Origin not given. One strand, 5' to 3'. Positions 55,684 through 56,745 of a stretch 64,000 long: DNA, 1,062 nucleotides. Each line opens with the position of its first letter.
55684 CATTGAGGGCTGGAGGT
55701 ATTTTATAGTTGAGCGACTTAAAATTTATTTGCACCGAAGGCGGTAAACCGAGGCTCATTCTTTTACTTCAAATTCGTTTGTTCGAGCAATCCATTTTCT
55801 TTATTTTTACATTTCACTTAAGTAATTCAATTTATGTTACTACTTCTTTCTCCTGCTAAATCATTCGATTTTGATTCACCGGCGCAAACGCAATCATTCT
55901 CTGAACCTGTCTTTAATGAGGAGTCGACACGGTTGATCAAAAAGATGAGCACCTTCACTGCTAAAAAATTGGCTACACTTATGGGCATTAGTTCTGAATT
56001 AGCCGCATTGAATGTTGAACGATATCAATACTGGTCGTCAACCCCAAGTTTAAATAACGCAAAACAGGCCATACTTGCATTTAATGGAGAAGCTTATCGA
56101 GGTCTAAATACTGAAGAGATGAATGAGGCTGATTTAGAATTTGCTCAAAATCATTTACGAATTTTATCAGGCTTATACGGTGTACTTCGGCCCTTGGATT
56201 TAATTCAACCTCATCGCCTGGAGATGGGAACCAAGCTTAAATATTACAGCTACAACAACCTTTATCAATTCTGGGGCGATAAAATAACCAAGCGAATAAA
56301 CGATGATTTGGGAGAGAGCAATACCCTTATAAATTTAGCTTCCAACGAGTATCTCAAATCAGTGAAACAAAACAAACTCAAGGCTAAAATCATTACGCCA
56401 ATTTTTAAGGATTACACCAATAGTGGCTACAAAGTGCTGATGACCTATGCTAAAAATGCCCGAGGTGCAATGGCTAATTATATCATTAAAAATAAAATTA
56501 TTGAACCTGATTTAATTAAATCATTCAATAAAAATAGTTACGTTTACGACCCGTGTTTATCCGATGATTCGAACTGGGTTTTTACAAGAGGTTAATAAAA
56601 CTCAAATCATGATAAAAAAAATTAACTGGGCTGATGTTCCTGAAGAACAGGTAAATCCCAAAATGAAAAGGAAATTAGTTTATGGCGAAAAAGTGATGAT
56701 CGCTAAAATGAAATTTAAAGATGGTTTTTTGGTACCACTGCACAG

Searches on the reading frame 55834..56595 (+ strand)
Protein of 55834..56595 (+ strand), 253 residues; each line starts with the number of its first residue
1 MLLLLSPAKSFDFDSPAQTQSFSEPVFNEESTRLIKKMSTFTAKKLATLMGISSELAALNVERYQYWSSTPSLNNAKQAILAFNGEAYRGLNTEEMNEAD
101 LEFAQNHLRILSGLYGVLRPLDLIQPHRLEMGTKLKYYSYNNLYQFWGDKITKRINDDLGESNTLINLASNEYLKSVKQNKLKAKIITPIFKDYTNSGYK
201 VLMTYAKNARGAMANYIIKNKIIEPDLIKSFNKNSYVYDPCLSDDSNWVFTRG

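Call 20: search_protein_families(library=pfam, proteins=[window:55834-56595:+], max_evalue=0.1)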
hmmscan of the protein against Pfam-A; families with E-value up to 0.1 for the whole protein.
window:55834-56595:+ (253 aa): 2 families
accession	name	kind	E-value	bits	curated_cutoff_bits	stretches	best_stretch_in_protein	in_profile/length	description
PF03883.20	H2O2_YaaD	-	7.8e-84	281.3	29.6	1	1-240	1-234/236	Peroxide stress protein YaaA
PF21818.3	DUF6884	-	2.7e-05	24.7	30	1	104-181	36-112/135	Family of unknown function (DUF6884)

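Call 21: search_protein_families(library=ncbifam, proteins=[window:55834-56595:+], max_evalue=0.1)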
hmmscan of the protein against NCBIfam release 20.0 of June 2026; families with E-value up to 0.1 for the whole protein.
window:55834-56595:+ (253 aa): 8 families
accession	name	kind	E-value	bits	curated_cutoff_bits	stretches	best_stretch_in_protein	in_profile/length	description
NF002542.0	PRK02101.1-3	equivalog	1.2e-99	332.7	278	1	1-252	1-254/258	peroxide stress protein YaaA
NF002541.0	PRK02101.1-1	equivalog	3.7e-96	321.4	368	1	1-252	1-254/258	peroxide stress protein YaaA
NF002547.0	PRK02101.2-5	equivalog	1.3e-56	191.7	392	1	1-252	1-253/255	peroxide stress protein YaaA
NF002543.0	PRK02101.1-4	equivalog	2.9e-56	190.8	204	1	1-252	1-241/244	peroxide stress protein YaaA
NF002544.0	PRK02101.2-1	equivalog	4.4e-11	42.6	339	1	1-226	1-219/248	peroxide stress protein YaaA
NF002546.0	PRK02101.2-4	equivalog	2.5e-10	40.4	321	1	14-217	17-207/245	peroxide stress protein YaaA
NF002545.0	PRK02101.2-3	equivalog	6.6e-09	35.7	324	1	35-180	38-178/265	peroxide stress protein YaaA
NF002548.0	PRK02101.2-6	equivalog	4.9e-06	26.2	391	1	58-216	63-211/251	peroxide stress protein YaaA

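Call 23: find_encoding_contigs(protein=window:55834-56595:+, flank=10000, max_places=10)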
Protein window:55834-56595:+ (253 aa): no gene with exactly this product is on record in the collection.

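Call 24: find_related_loci(query=window:55834-56595:+, collection=genome_contigs, flank=10000)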
Query window:55834-56595:+ (253 aa) in genome_contigs; peptide patterns used: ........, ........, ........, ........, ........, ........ (x = any residue, [..] = any of these).
179 stretches matched a pattern; 51 encode a relative of the query (tblastn E <= 1e-3); 51 distinct loci.
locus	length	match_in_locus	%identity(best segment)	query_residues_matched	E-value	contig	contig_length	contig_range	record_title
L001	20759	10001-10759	85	1-253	4e-145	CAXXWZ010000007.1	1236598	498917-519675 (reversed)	MAG: Bacteroidales bacterium isolate 556df4bf-b6b3-4683-a460-d9bb7ae4eba6 genome assembly, contig: contig_7, whole genom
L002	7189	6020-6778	75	1-253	1e-131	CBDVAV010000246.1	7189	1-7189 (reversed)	MAG TPA_asm: uncultured bacterium isolate SRR22302374_concoct_6 genome assembly, contig: ERZ26661914.8711, whole genome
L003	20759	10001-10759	74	1-253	1e-129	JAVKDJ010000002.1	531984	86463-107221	MAG: Cyclobacteriaceae bacterium isolate F3-SA18-10 k141_73018, whole genome shotgun sequence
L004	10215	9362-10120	74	1-253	6e-129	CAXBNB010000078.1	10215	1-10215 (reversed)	MAG TPA_asm: uncultured Reichenbachiellaceae bacterium isolate ERR2762135_concoct_116 genome assembly, contig: ERZ342183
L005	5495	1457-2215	74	1-253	2e-129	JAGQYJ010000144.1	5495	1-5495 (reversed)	MAG: Cyclobacteriaceae bacterium isolate HKST-UBA62 NODE_145_length_5495_cov_18.098560, whole genome shotgun sequence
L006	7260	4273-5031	71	1-253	2e-122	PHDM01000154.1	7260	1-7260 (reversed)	MAG: Bacteroidetes bacterium HGW-Bacteroidetes-17 08E140C01_z5_2013_Ig3399_v2_scaffold_5714, whole genome shotgun sequen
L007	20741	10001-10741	72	7-253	1e-121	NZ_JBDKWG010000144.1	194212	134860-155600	Reichenbachiella sp. MALMAid0571 k141_149, whole genome shotgun sequence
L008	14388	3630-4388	70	1-253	8e-121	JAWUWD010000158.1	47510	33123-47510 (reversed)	MAG: Cyclobacteriaceae bacterium isolate HBSea_ice_MAG252 BAT.252_815420_flag=0_multi=7.9982_len=47510, whole genome sho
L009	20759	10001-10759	69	1-253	1e-119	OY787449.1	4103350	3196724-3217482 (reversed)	MAG: Bacteroidales bacterium isolate 11808e1f-4753-45d3-854d-c0f0c60c4fd1 genome assembly, chromosome: 1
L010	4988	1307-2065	70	1-253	3e-118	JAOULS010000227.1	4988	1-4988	MAG: Cyclobacteriaceae bacterium isolate 8_1_Jan_SF_Bin89 8_1_Jan_SF_Bin89_scaffold_11971_c1, whole genome shotgun seque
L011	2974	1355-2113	67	1-253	3e-118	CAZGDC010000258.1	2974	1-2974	MAG TPA_asm: uncultured Roseivirgaceae bacterium isolate binchicken_co53_41 genome assembly, contig: NODE_27345_length_2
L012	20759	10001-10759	64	1-253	1e-113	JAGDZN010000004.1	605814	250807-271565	MAG: Reichenbachiella sp. isolate FR12bac6 FR12DL_contig_502, whole genome shotgun sequence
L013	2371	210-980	67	1-253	3e-118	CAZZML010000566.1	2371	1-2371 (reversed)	MAG TPA_asm: uncultured Roseivirgaceae bacterium isolate SRP128015_co1_117 genome assembly, contig: NODE_93983_length_23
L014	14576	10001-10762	55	1-253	5e-87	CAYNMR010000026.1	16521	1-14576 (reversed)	MAG TPA_asm: uncultured Vicingus sp. isolate binchicken_co179_110 genome assembly, contig: NODE_7039_length_16521_cov_8.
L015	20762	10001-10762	51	1-252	3e-84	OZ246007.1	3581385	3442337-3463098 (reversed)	MAG: Pseudomonadales bacterium isolate 94039bb7-1eda-460a-b440-fb7dcd950fed genome assembly, chromosome: 1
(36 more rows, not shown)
